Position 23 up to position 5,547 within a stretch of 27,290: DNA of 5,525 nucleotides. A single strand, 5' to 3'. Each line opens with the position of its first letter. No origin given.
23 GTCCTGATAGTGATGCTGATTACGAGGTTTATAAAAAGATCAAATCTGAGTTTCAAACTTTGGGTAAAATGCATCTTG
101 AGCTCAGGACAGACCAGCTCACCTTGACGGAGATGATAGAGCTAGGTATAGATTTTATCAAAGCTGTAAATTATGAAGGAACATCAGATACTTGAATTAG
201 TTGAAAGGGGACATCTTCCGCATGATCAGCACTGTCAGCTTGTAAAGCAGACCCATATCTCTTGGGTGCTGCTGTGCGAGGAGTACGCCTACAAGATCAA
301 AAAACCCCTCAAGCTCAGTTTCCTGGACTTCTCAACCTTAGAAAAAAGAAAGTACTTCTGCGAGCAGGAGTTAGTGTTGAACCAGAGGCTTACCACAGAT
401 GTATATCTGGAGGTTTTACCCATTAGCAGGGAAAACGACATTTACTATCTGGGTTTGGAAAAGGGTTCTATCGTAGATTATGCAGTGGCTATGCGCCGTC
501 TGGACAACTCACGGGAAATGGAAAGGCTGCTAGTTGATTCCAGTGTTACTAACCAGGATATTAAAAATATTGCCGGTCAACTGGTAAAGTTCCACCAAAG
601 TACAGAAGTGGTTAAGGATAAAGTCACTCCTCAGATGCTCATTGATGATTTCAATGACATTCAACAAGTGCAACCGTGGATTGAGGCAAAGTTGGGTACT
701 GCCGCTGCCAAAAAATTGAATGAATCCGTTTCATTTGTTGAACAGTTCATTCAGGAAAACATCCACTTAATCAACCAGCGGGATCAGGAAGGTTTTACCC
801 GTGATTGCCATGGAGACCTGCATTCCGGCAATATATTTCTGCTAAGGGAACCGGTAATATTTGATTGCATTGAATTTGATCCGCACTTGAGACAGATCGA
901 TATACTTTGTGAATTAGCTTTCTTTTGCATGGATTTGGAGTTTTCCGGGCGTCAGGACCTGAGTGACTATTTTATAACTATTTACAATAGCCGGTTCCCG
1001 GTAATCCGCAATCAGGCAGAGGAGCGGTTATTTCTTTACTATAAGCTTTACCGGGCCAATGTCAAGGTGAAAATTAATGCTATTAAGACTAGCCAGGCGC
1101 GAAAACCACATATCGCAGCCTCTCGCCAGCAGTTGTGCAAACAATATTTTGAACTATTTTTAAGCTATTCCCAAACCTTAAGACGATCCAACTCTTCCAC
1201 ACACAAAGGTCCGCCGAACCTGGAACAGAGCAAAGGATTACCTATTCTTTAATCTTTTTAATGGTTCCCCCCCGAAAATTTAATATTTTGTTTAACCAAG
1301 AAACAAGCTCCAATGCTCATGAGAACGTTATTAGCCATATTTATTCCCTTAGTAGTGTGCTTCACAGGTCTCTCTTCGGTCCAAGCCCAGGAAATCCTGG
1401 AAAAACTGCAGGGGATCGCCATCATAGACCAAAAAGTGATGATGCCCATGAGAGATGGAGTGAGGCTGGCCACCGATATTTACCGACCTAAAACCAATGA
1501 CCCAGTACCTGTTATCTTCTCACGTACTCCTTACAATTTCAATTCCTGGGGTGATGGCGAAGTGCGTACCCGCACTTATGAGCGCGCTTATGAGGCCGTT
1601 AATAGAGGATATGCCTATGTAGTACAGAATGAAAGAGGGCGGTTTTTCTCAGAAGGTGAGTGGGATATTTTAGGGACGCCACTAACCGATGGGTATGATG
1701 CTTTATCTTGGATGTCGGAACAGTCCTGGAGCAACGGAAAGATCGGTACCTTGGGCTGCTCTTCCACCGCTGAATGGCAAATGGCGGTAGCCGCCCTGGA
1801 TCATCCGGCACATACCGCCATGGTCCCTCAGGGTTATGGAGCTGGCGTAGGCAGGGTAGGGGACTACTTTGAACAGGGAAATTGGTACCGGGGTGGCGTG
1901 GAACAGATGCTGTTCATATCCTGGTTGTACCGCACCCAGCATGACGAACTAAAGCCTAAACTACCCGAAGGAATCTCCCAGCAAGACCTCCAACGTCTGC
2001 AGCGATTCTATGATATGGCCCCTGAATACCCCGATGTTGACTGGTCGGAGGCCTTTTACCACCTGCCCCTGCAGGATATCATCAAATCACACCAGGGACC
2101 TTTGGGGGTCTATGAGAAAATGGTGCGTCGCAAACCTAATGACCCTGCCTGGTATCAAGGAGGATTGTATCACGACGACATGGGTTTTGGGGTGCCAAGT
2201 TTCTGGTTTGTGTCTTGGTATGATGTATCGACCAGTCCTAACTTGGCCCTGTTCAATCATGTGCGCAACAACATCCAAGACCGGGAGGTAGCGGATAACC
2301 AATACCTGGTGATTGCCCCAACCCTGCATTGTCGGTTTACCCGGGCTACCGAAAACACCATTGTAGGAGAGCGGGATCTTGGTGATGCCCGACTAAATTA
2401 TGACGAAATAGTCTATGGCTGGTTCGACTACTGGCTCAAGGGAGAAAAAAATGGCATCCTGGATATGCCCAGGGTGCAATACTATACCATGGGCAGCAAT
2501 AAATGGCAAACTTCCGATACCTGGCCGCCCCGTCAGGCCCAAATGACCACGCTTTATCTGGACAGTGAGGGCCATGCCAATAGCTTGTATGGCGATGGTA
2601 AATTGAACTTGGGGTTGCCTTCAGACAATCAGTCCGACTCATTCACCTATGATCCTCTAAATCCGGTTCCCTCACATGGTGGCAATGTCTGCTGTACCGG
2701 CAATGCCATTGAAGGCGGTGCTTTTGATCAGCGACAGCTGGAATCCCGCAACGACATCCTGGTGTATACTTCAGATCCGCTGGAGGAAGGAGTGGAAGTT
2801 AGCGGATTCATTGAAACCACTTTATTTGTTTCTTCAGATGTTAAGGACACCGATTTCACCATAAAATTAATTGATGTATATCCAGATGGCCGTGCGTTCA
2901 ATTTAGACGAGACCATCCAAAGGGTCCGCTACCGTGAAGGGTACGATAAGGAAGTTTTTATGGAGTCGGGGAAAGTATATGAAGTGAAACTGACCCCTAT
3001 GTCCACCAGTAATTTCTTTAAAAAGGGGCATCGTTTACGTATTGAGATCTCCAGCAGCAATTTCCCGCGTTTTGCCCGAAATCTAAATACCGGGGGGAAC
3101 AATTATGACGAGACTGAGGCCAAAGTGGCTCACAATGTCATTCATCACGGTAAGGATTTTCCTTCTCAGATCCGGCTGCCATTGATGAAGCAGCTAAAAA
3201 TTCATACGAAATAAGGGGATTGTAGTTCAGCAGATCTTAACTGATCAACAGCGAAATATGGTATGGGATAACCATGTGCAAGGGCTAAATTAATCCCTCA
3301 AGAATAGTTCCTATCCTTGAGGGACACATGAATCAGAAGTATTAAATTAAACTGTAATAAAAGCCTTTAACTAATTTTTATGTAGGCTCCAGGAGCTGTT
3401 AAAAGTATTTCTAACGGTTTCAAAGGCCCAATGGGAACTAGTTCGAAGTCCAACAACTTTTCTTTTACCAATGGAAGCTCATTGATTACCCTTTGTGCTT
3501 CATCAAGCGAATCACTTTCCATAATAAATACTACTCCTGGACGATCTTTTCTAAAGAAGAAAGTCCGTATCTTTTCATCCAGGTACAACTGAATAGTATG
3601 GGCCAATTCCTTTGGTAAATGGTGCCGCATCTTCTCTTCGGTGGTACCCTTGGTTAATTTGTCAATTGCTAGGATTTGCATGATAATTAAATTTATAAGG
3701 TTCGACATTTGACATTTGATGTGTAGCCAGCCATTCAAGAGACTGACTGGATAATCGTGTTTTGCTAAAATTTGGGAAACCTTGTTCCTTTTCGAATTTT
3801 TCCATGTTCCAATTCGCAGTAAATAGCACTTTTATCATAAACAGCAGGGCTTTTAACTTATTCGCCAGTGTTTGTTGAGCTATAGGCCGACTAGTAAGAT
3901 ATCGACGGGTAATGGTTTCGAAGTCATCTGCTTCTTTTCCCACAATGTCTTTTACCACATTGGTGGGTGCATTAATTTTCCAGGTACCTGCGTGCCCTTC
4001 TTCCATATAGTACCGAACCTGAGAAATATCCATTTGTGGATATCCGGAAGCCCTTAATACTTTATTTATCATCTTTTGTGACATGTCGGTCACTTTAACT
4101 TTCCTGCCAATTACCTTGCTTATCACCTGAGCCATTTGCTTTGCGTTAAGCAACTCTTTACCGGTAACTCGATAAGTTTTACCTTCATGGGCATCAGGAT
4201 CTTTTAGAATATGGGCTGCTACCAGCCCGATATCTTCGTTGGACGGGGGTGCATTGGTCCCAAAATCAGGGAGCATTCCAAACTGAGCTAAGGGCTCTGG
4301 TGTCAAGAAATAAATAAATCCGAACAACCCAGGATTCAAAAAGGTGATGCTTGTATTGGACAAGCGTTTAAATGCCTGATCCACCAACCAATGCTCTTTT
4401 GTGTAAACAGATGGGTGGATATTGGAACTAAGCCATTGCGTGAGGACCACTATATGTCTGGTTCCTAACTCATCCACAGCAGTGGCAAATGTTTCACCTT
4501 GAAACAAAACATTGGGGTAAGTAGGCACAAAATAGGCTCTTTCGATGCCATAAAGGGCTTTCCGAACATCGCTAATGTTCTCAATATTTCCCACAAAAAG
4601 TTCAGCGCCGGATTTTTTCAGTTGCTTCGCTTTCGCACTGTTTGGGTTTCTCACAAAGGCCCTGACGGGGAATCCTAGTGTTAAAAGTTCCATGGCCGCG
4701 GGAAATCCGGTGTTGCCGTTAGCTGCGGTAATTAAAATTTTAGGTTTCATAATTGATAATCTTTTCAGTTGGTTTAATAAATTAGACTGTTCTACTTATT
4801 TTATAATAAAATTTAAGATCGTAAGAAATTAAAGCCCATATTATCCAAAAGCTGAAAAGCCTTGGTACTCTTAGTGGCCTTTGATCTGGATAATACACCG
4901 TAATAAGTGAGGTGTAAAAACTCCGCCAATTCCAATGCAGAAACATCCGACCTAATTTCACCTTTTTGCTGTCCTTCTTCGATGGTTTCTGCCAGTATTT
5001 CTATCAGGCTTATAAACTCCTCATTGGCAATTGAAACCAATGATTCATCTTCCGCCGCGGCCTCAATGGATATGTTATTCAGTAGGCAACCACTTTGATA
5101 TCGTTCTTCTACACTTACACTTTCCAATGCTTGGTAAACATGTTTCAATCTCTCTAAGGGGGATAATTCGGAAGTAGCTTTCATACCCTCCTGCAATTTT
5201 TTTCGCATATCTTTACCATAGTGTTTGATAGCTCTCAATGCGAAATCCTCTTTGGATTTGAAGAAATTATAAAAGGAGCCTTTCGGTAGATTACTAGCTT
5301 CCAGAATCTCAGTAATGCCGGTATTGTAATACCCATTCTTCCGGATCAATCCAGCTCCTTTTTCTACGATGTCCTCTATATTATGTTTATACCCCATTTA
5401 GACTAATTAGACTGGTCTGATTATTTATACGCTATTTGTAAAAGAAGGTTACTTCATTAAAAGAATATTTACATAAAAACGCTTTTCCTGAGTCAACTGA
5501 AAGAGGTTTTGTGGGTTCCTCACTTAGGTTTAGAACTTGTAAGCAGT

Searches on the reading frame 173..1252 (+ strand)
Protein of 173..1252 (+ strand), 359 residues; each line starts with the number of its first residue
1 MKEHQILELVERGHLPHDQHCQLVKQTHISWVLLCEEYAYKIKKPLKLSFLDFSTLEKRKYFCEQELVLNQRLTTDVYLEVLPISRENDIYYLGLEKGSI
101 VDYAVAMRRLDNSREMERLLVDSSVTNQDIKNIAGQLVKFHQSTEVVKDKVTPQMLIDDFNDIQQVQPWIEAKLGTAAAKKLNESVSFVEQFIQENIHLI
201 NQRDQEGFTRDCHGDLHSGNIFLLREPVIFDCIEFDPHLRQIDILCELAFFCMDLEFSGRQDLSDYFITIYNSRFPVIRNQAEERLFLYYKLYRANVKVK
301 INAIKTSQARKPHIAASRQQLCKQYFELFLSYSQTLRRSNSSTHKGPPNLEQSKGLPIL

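Call 7: search_protein_families(library=pfam, proteins=[window:173-1252:+])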
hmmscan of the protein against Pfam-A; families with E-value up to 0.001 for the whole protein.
window:173-1252:+ (359 aa): 1 family
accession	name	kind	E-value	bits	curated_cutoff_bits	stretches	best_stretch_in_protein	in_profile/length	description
PF01636.29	APH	-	5.9e-05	23.4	23.2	1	124-256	91-218/239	Phosphotransferase enzyme family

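Call 8: search_protein_families(library=ncbifam, proteins=[window:173-1252:+])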
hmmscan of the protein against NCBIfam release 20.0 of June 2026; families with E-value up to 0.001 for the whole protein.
window:173-1252:+ (359 aa): 0 families

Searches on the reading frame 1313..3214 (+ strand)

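Call 7: search_protein_families(library=pfam, proteins=[window:1313-3214:+])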
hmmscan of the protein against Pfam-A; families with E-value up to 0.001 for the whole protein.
window:1313-3214:+ (633 aa): 2 families
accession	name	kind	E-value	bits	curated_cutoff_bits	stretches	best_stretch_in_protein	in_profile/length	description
PF08530.16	PepX_C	-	1.7e-47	162.6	22.5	1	380-620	1-216/217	X-Pro dipeptidyl-peptidase C-terminal non-catalytic domain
PF02129.25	Peptidase_S15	-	7.6e-46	157.3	23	1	48-340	1-261/262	X-Pro dipeptidyl-peptidase (S15 family)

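Call 8: search_protein_families(library=ncbifam, proteins=[window:1313-3214:+])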
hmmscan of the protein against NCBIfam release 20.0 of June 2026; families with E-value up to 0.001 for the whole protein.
window:1313-3214:+ (633 aa): 2 families
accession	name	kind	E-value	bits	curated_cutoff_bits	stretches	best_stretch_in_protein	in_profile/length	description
TIGR00976.1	CocE_NonD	subfamily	1.2e-114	384.4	66.3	1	44-626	1-549/550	CocE/NonD family hydrolase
NF003780.0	PRK05371.1-1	subfamily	3.1e-16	59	642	1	363-583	359-556/594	Xaa-Pro dipeptidyl-peptidase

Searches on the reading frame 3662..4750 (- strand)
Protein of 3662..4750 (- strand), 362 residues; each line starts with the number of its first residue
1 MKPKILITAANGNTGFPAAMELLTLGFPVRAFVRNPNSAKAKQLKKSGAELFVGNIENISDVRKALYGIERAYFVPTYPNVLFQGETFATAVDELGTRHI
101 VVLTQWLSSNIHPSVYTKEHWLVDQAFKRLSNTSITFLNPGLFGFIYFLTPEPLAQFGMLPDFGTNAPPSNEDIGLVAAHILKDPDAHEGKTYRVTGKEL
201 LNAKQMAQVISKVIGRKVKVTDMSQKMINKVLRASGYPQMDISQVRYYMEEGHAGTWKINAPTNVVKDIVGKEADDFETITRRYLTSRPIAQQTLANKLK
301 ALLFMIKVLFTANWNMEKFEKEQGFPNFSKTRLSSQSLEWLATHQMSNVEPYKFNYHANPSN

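Call 7: search_protein_families(library=pfam, proteins=[window:3662-4750:-])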
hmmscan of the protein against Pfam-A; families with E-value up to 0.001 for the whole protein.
window:3662-4750:- (362 aa): 2 families
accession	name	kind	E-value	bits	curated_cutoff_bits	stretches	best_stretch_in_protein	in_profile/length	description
PF05368.20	NmrA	-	2.6e-20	73.7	27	1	1-238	1-253/298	NmrA-like family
PF13460.12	NAD_binding_10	-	2.8e-09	37.5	27.2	1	10-109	2-102/184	NAD(P)H-binding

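Call 8: search_protein_families(library=ncbifam, proteins=[window:3662-4750:-])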
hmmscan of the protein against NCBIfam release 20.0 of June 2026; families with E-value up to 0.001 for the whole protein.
window:3662-4750:- (362 aa): 3 families
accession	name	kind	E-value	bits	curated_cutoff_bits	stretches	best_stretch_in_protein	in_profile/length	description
TIGR03649.1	ergot_EASG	subfamily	1.8e-10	40.8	256.4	1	170-278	172-277/287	ergot alkaloid biosynthesis protein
TIGR03466.1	HpnA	hypoth_equivalog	1.5e-07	30.6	367.65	1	4-117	2-111/327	hopanoid-associated sugar epimerase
NF052578.1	StrlDmthSdmBMthl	equivalog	0.00044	20.1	600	0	6-102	4-98/328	sterol demethylase protein SdmB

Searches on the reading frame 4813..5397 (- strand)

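Call 7: search_protein_families(library=pfam, proteins=[window:4813-5397:-])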
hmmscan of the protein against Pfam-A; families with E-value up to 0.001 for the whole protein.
window:4813-5397:- (194 aa): 3 families
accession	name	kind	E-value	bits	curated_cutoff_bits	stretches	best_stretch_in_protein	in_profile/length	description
PF16925.10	TetR_C_13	-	3.1e-14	53.7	27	1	80-182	1-103/109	Tetracyclin repressor-like, C-terminal domain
PF21993.1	TetR_C_13_2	-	2.8e-08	34.4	27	1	80-183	1-99/103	Transcriptional regulator LmrA/YxaF-like, C-terminal domain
PF00440.29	TetR_N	-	4.5e-08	33.2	24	1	10-54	1-45/47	Bacterial regulatory proteins, tetR family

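Call 8: search_protein_families(library=ncbifam, proteins=[window:4813-5397:-])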
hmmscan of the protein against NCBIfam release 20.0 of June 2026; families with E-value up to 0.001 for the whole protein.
window:4813-5397:- (194 aa): 11 families
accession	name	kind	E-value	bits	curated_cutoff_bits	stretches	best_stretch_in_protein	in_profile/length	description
NF051457.1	acryl_TF_AcuR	equivalog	2.9e-29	101.8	247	1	8-187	20-198/204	acrylate utilization transcriptional regulator AcuR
NF058643.1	TranRegCurRPseudo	equivalog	6e-20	71.7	300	1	3-181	5-181/193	TetR family transcriptional repressor CurR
NF041196.1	ScbR_bind_reg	equivalog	1e-14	55.2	150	1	9-178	10-171/191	ScbR family autoregulator-binding transcription factor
NF051852.1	efflux_TF_MtrR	exception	1e-07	32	280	1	20-173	25-178/205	multidrug efflux system transcriptional repressor MtrR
NF053878.1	FATransRegFadRBac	equivalog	6.3e-07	29.3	200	1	8-153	6-145/190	fatty acid metabolism transcriptional regulator FadR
NF037937.1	septum_RefZ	equivalog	3.8e-06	26.9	180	1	8-165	2-159/195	forespore capture DNA-binding protein RefZ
NF047866.1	TF_DicD_YjdC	equivalog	2.9e-05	24.3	240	1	8-126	4-120/191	division control transcriptional repressor DicD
TIGR03384.1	betaine_BetI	equivalog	0.00017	21.4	201.3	1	11-90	14-91/189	choline-binding transcriptional repressor BetI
NF007430.0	PRK09975.1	equivalog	0.00028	20.1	274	1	18-151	24-156/220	acrEF/envCD operon transcriptional regulator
NF008647.0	PRK11640.1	equivalog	0.00036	20.8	267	1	8-115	4-109/191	transcriptional regulator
NF053731.1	TransRegFasRMycb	equivalog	0.00058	19.7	330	1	15-78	21-84/199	HTH-type transcriptional activator FasR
